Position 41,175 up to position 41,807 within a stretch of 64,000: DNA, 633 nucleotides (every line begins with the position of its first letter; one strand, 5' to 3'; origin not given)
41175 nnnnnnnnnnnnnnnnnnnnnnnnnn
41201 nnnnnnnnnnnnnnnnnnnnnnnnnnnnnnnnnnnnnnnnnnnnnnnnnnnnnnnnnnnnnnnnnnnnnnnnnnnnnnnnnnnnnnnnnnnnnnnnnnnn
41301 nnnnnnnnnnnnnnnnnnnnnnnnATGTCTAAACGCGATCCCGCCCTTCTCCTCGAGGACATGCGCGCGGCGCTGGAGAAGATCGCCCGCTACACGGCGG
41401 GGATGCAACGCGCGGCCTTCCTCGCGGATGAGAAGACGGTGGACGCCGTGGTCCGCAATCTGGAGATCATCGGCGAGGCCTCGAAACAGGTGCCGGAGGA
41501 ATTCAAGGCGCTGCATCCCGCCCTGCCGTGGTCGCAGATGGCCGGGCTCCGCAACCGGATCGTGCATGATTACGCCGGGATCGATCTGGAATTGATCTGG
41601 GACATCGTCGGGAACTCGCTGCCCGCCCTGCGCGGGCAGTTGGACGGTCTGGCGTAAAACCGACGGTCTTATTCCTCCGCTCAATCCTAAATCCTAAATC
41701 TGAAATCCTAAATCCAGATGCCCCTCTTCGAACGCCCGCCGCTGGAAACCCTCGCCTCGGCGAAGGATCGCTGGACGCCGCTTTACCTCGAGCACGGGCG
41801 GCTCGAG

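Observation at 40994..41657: HepT/MntA (HEPN-MNT) toxin-antitoxin pair wired into the type I-E cas operon between cas5e and cas1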

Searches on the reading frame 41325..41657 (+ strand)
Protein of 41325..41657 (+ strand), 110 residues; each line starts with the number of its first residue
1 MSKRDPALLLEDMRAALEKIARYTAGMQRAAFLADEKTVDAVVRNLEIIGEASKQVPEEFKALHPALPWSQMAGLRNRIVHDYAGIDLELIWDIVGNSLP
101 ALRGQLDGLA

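Call 5: search_protein_families(library=pfam, proteins=[window:41325-41657:+], max_evalue=0.01)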
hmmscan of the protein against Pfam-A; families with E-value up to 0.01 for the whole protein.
window:41325-41657:+ (110 aa): 1 family
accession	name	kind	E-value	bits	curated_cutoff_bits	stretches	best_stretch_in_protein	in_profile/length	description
PF01934.22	HepT-like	-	1.2e-31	109.4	23.5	1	13-106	1-117/120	Ribonuclease HepT-like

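Call 9: find_homologous_proteins(query=window:41325-41657:+)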
Query window:41325-41657:+ (110 aa): 2513 proteins with E <= 0.001 among 2529 candidates; the best 120 are listed.
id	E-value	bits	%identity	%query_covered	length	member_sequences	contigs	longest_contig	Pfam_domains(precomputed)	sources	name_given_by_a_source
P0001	1.9e-64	232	100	100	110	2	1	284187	PF01934.23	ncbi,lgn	ncbi:MAG: HepT-like ribonuclease domain-containing protein [Verrucomicrobiales bacterium]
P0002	9.9e-62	224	95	100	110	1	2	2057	PF01934.23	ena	-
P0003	9.0e-57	208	85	100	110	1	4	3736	PF01934.23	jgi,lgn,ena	-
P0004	2.6e-55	203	87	99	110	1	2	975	PF01934.23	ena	-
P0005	7.0e-54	198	85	100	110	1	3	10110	PF01934.23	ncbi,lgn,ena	-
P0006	2.3e-53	197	85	100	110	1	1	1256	PF01934.23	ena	-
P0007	3.5e-53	196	85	100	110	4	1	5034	PF01934.23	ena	-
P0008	2.0e-52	194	84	99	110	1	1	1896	PF01934.23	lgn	-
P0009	6.7e-52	192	82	100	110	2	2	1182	PF01934.23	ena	-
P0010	2.8e-51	190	81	100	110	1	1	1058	PF01934.23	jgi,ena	jgi:uncharacterized protein with HEPN domain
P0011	7.8e-51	189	81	100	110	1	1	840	PF01934.23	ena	-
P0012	3.3e-50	187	79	100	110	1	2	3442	PF01934.23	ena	-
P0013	6.5e-50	186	79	99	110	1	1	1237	PF01934.23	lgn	-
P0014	9.5e-49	182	76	100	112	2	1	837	PF01934.23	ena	-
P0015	1.6e-48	181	75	100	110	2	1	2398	PF01934.23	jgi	jgi:uncharacterized protein with HEPN domain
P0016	3.0e-47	177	74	100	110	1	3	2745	PF01934.23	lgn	-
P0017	3.0e-46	174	74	96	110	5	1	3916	PF01934.23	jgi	jgi:uncharacterized protein with HEPN domain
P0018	3.1e-46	174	71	100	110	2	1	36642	PF01934.23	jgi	jgi:uncharacterized protein with HEPN domain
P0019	5.8e-46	173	71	100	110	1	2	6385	PF01934.23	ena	-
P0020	7.4e-46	173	72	100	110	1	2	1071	PF01934.23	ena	-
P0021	2.1e-45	171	69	99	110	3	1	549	PF01934.23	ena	-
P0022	2.9e-45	171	73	96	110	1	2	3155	PF01934.23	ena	-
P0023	8.1e-45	169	72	99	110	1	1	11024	PF01934.23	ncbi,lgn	-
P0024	1.6e-44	168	72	99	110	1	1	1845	PF01934.23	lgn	-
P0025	3.5e-44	167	69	99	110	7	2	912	PF01934.23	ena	-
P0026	4.2e-44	167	70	99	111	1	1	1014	PF01934.23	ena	-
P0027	6.0e-44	166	69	99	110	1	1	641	PF01934.23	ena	-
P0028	1.2e-43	166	68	96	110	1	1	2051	PF01934.23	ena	-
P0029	1.3e-43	165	71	100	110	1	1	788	PF01934.23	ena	-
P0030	1.7e-43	165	69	99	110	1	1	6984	PF01934.23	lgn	-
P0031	5.0e-43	164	71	93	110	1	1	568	PF01934.23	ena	-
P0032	6.6e-43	163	69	99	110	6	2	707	PF01934.23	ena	-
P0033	6.8e-43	163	65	100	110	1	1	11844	PF01934.23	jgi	jgi:uncharacterized protein with HEPN domain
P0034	7.8e-43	163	67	99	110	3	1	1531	PF01934.23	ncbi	-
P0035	8.1e-43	163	69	99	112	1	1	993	PF01934.23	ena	-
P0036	9.6e-43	163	68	100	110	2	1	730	PF01934.23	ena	-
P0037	1.3e-42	162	73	96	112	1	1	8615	PF01934.23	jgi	jgi:hypothetical protein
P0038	1.4e-42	162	66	99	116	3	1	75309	PF01934.23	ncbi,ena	-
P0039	1.5e-42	162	67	97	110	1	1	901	PF01934.23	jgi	jgi:uncharacterized protein with HEPN domain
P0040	2.3e-42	161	68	99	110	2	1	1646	PF01934.23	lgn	-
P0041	2.5e-42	161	70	99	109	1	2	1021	PF01934.23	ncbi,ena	-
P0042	3.2e-42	161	66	99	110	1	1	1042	PF01934.23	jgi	jgi:hypothetical protein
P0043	3.2e-42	161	67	96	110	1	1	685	PF01934.23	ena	-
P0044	3.3e-42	161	67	96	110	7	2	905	PF01934.23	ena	-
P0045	3.4e-42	161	66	99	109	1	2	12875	PF01934.23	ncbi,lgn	-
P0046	3.5e-42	161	68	99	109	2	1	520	PF01934.23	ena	-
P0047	3.9e-42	161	69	96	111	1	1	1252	PF01934.23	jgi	jgi:uncharacterized protein with HEPN domain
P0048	5.7e-42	160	65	96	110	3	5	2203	PF01934.23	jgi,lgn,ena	-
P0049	7.9e-42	160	66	99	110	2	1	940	PF01934.23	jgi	jgi:uncharacterized protein with HEPN domain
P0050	1.1e-41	159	64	99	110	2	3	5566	PF01934.23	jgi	jgi:uncharacterized protein with HEPN domain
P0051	1.1e-41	159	66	97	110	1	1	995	PF01934.23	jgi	jgi:uncharacterized protein with HEPN domain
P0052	1.1e-41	159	69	96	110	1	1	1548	PF01934.23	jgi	jgi:uncharacterized protein with HEPN domain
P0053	1.2e-41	159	72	96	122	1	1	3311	PF01934.23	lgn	-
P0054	1.4e-41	159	66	100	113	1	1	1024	PF01934.23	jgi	jgi:uncharacterized protein with HEPN domain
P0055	1.5e-41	159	66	96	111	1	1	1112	PF01934.23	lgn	-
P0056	1.7e-41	159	68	96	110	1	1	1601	PF01934.23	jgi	jgi:uncharacterized protein with HEPN domain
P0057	1.7e-41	159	72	96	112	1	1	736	PF01934.23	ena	-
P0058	1.7e-41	159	70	99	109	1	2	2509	PF01934.23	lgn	-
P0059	1.8e-41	159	66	99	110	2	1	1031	PF01934.23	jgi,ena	-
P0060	2.2e-41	158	66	99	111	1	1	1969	PF01934.23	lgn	-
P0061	3.2e-41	158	67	99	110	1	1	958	PF01934.23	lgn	-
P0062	4.1e-41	157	66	100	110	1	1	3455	PF01934.23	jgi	jgi:uncharacterized protein with HEPN domain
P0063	4.8e-41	157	65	100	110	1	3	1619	PF01934.23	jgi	jgi:uncharacterized protein with HEPN domain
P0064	5.7e-41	157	63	99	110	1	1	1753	PF01934.23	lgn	-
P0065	6.7e-41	157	67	99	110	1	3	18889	PF01934.23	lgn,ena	-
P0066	6.8e-41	157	65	99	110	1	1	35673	PF01934.23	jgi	jgi:uncharacterized protein with HEPN domain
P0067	7.4e-41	157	68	93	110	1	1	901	PF01934.23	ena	-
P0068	7.5e-41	157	65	96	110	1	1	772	PF01934.23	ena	-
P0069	7.9e-41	156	65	96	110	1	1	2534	PF01934.23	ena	-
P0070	8.0e-41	156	65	100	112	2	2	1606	PF01934.23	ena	-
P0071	8.9e-41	156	64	99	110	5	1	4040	PF01934.23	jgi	jgi:uncharacterized protein with HEPN domain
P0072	9.9e-41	156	64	99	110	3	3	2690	PF01934.23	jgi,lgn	jgi:uncharacterized protein with HEPN domain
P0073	1.1e-40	156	65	99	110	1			PF01934.23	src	-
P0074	1.3e-40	156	66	96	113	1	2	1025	PF01934.23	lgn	-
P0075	1.4e-40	156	65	97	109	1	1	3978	PF01934.23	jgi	jgi:uncharacterized protein with HEPN domain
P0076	1.4e-40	156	66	96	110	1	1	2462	PF01934.23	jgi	-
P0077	1.5e-40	156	68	96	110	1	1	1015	PF01934.23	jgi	jgi:uncharacterized protein with HEPN domain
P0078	1.5e-40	156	62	99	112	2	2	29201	PF01934.23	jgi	jgi:uncharacterized protein with HEPN domain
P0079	1.8e-40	155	66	96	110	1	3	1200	PF01934.23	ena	-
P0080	1.9e-40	155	67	99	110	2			PF01934.23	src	-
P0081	2.0e-40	155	67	96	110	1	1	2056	PF01934.23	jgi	jgi:uncharacterized protein with HEPN domain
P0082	2.4e-40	155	64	99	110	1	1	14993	PF01934.23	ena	-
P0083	3.3e-40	154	64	98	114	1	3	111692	PF01934.23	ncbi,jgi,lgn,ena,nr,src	ncbi:MAG TPA: DUF86 domain-containing protein [Thermoanaerobaculia bacterium]|nr:DUF86 domain-contai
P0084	3.7e-40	154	64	96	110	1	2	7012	PF01934.23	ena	-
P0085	3.7e-40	154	63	99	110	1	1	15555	PF01934.23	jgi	jgi:uncharacterized protein with HEPN domain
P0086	3.8e-40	154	63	99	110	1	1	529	PF01934.23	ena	-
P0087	4.0e-40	154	66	99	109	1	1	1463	PF01934.23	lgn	-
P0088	4.3e-40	154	65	99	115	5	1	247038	PF01934.23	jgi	jgi:uncharacterized protein with HEPN domain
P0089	4.6e-40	154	65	96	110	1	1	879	PF01934.23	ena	-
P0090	5.1e-40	154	71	93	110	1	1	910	PF01934.23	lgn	-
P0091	5.1e-40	154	62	96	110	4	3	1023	PF01934.23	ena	-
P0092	5.3e-40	154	68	96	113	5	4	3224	PF01934.23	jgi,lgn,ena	-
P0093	5.6e-40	154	64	100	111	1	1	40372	PF01934.23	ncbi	-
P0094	7.0e-40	153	63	99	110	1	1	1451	PF01934.23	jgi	jgi:uncharacterized protein with HEPN domain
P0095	7.5e-40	153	64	99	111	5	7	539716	PF01934.23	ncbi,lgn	-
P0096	7.8e-40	153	64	99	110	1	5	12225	PF01934.23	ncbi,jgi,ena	-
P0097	7.8e-40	153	64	96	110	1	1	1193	PF01934.23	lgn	-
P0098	7.8e-40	153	66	96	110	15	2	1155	PF01934.23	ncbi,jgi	-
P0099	8.2e-40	153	64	99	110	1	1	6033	PF01934.23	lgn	-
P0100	9.3e-40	153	65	100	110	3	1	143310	PF01934.23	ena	-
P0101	9.4e-40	153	84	75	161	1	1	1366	PF01934.23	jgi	-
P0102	1.1e-39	153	64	99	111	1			PF01934.23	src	-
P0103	1.1e-39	153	64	99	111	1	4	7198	PF01934.23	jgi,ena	jgi:uncharacterized protein with HEPN domain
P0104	1.2e-39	153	65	99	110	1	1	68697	PF01934.23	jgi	-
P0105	1.4e-39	152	64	99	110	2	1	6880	PF01934.23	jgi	jgi:uncharacterized protein with HEPN domain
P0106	1.5e-39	152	64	99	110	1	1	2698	PF01934.23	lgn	-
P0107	1.6e-39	152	65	96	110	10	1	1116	PF01934.23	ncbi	-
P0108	1.6e-39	152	64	99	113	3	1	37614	PF01934.23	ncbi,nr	ncbi:MAG: DUF86 domain-containing protein [Verrucomicrobiae bacterium]|nr:DUF86 domain-containing pr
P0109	1.7e-39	152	64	99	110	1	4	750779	PF01934.23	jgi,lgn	jgi:uncharacterized protein with HEPN domain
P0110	1.8e-39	152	63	99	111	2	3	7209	PF01934.23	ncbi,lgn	-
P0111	2.1e-39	152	64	99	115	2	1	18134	PF01934.23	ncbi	-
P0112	2.4e-39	152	63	100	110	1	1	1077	PF01934.23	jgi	jgi:uncharacterized protein with HEPN domain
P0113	2.4e-39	152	65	99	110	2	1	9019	PF01934.23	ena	-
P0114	2.5e-39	152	64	100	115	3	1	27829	PF01934.23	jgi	jgi:uncharacterized protein with HEPN domain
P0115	2.5e-39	152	65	100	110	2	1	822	PF01934.23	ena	-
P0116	2.5e-39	152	62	99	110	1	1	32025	PF01934.23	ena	-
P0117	2.6e-39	152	66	93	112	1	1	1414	PF01934.23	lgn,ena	-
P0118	2.6e-39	152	68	96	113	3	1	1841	PF01934.23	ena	-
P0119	2.7e-39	152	64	99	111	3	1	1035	PF01934.23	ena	-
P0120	2.8e-39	152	64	100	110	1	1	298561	PF01934.23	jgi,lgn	jgi:hypothetical protein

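Call 13: find_encoding_contigs(protein=P0005, flank=8000, max_places=4)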
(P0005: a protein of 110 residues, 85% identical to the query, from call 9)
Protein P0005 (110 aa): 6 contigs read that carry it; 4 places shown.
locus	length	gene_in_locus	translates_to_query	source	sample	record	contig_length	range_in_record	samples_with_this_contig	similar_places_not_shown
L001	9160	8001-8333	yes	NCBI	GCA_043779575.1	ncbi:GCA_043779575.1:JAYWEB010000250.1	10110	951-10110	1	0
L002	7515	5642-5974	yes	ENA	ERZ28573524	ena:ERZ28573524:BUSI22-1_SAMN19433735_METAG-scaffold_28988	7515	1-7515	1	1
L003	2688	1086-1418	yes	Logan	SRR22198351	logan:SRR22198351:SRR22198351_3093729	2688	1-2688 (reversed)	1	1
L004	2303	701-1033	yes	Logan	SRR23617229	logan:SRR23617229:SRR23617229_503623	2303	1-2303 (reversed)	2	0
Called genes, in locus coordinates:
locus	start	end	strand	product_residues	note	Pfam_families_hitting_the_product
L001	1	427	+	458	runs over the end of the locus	?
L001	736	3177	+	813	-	PF18019:Cas3_HD, PF00270:DEAD (faint), PF00271:Helicase_C (weak), PF22590:Cas3-like_C_2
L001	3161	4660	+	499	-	PF09481:CRISPR_Cse1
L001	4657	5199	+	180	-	PF09485:CRISPR_Cse2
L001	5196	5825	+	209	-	PF08798:CRISPR_assoc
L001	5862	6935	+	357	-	PF09344:Cas_CT1975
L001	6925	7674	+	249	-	PF09704:Cas_Cas5d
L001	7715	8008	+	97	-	PF01909:NTP_transf_2, PF18765:Polbeta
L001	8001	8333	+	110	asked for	PF01934:HepT-like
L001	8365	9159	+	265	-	?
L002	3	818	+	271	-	?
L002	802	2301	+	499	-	PF09481:CRISPR_Cse1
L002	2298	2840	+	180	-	PF09485:CRISPR_Cse2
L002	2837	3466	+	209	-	PF08798:CRISPR_assoc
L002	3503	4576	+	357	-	PF09344:Cas_CT1975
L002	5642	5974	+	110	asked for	PF01934:HepT-like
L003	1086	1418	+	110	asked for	PF01934:HepT-like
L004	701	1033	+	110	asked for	PF01934:HepT-like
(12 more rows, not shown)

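Call 14: find_encoding_contigs(protein=P0003, flank=5000, max_places=4)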
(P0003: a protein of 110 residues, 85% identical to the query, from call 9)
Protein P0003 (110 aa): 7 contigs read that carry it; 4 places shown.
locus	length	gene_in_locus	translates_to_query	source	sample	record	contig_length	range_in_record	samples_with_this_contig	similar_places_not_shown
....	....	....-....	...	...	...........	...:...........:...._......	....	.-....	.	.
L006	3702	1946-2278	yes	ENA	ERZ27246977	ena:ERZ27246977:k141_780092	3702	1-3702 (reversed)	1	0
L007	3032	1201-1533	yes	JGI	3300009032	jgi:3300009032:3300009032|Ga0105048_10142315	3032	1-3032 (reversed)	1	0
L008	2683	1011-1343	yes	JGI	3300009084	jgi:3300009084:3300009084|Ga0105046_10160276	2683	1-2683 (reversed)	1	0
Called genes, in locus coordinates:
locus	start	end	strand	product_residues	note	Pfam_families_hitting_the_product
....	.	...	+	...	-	?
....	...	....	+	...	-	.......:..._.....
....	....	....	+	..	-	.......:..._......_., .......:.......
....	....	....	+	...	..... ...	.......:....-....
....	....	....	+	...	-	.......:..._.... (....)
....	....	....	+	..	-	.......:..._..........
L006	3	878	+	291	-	?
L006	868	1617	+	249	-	PF09704:Cas_Cas5d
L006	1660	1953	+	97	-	PF01909:NTP_transf_2, PF18765:Polbeta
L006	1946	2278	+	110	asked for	PF01934:HepT-like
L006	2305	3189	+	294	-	PF01867:Cas_Cas1 (weak)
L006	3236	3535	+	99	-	PF09707:Cas_Cas2CT1978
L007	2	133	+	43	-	?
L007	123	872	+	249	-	PF09704:Cas_Cas5d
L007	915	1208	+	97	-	PF01909:NTP_transf_2, PF18765:Polbeta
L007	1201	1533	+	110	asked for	PF01934:HepT-like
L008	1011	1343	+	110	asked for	PF01934:HepT-like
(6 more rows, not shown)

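Call 15: find_encoding_contigs(protein=P0007, flank=5000, max_places=4)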
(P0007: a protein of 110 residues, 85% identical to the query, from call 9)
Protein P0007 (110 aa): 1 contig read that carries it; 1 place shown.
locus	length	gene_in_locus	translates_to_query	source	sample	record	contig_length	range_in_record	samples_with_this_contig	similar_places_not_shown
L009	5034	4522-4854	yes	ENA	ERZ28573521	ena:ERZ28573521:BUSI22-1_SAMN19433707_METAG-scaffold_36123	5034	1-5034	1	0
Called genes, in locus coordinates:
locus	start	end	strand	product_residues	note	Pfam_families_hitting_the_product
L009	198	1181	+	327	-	PF09481:CRISPR_Cse1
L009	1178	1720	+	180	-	PF09485:CRISPR_Cse2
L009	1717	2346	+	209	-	PF08798:CRISPR_assoc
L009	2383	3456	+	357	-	PF09344:Cas_CT1975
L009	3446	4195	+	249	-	PF09704:Cas_Cas5d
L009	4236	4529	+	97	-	PF01909:NTP_transf_2, PF18765:Polbeta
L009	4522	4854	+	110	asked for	PF01934:HepT-like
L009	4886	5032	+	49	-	?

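Call 17: find_encoding_contigs(protein=P0018, flank=8000, max_places=3)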
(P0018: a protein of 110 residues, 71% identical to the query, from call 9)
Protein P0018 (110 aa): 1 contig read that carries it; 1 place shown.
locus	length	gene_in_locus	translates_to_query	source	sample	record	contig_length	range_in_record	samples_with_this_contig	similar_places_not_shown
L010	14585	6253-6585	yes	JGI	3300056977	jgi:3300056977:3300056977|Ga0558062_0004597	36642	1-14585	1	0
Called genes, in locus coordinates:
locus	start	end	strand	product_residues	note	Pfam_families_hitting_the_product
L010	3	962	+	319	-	?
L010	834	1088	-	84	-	-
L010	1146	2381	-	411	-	PF06245:DUF1015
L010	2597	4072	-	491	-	PF01903:CbiX, PF18069:DR2241, PF18009:Fer4_23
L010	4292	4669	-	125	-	PF05258:DciA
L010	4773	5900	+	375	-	PF22451:NirdL-like_HTH (weak), PF17805:AsnC_trans_reg2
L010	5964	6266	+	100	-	PF01909:NTP_transf_2, PF18765:Polbeta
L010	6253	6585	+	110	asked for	PF01934:HepT-like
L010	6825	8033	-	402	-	PF13148:DUF3987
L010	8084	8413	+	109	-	-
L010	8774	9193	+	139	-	-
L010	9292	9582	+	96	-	PF02686:GatC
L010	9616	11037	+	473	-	PF01425:Amidase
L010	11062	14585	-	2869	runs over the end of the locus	PF12951:PATR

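Call 18: find_encoding_contigs(protein=P0023, flank=8000, max_places=3)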
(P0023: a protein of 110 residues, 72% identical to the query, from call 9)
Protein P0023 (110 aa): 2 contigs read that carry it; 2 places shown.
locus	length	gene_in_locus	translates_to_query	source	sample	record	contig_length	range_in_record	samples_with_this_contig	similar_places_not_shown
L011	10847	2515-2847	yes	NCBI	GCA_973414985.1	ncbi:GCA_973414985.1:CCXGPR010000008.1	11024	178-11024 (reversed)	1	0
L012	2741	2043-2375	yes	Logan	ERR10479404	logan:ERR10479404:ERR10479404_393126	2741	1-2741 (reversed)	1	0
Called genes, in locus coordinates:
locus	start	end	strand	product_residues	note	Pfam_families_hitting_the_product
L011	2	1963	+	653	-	?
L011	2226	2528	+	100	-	PF01909:NTP_transf_2, PF18765:Polbeta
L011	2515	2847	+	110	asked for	PF01934:HepT-like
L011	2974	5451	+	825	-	PF04151:PPC (weak)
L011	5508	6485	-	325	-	PF09992:NAGPA (weak)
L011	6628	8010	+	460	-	PF01467:CTP_transf_like (faint), PF01513:NAD_kinase (weak)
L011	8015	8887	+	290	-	PF13483:Lactamase_B_3, PF12706:Lactamase_B_2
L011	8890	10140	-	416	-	PF00994:MoCF_biosynth, PF02464:CinA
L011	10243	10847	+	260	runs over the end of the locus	?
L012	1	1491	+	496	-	?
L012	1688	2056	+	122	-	PF01909:NTP_transf_2, PF18765:Polbeta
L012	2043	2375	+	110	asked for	PF01934:HepT-like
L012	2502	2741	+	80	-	?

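Call 19: find_encoding_contigs(protein=P0033, flank=8000, max_places=3)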
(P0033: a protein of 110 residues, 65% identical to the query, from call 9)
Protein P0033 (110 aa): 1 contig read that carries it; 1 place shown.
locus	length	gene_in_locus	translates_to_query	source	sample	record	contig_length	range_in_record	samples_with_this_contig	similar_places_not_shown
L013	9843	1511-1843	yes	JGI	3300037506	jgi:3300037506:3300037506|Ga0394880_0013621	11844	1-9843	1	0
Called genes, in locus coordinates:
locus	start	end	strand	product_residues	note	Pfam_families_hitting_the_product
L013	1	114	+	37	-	?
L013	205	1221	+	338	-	PF01420:Methylase_S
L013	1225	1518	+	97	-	PF01909:NTP_transf_2, PF18765:Polbeta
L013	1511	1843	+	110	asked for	PF01934:HepT-like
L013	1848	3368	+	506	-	PF04313:HSDR_N, PF00270:DEAD (weak), PF04851:ResIII, PF18766:SWI2_SNF2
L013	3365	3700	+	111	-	-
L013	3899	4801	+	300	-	-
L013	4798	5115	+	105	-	PF01863:YgjP-like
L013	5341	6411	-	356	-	PF00892:EamA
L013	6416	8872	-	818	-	PF00873:ACR_tran, PF03176:MMPL (weak)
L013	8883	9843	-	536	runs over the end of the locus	PF25919:BSH_CusB (faint), PF25954:Beta-barrel_RND_2 (weak), PF25975:CzcB_C, PF25989:YknX_C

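Call 38: find_related_loci(query=window:41325-41657:+, collection=metagenome_contigs, flank=4000)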
Query window:41325-41657:+ (110 aa) in metagenome_contigs; peptide patterns used: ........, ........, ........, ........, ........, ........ (x = any residue, [..] = any of these).
600 stretches matched a pattern (row limit reached: there are more); 540 encode a relative of the query (tblastn E <= 1e-3); the best 80 are kept; 80 distinct loci.
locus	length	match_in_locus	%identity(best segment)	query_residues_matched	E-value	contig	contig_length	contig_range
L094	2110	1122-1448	65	1-109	2e-48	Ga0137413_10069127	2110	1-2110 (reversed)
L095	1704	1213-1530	65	1-106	3e-46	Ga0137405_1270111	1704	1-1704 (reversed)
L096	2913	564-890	57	1-109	2e-41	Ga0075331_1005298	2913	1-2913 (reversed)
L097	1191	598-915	58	1-106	1e-41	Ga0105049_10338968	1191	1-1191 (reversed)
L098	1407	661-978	58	1-106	2e-40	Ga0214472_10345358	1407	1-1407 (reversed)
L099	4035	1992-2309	58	1-106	3e-39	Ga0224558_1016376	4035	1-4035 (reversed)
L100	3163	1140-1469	55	1-110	8e-38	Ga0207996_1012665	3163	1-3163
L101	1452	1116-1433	55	4-109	3e-38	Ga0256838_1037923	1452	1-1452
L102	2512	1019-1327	54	4-106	2e-37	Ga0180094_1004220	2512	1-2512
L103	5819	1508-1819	55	3-106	1e-36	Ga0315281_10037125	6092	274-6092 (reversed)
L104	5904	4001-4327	53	1-109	2e-36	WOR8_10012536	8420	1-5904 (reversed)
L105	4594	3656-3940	59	1-95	4e-36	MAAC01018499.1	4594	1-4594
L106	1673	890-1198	52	4-106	2e-36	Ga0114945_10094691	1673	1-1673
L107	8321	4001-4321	52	1-107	6e-36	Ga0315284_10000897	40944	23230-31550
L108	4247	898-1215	52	4-109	9e-36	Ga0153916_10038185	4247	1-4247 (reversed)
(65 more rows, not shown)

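Call 39: search_solved_structures(query=window:41325-41657:+, max_evalue=0.001, show_alignments=2)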
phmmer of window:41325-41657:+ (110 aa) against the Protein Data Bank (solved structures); distinct sequences matched with E-value up to 0.001: 0.

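Call 42: find_encoding_contigs(protein=P0012, flank=5000, max_places=3)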
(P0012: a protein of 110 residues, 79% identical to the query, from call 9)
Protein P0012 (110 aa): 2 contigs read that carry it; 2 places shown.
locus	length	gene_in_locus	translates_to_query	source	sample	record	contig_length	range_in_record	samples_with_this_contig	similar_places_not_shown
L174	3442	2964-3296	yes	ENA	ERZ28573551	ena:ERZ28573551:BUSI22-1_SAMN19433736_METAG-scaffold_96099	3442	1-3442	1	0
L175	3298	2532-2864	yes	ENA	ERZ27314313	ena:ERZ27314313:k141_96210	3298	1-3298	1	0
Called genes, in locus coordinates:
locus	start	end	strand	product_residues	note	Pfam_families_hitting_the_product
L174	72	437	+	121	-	-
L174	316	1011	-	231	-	PF06439:3keto-disac_hyd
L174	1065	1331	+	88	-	PF13438:DUF4113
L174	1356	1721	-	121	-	-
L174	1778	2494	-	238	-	PF01904:DUF72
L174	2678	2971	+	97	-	PF01909:NTP_transf_2, PF18765:Polbeta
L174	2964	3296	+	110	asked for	PF01934:HepT-like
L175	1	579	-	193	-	?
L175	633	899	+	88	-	PF13438:DUF4113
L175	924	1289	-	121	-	-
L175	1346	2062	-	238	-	PF01904:DUF72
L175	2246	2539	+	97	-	PF01909:NTP_transf_2, PF18765:Polbeta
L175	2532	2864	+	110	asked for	PF01934:HepT-like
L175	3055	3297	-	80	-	?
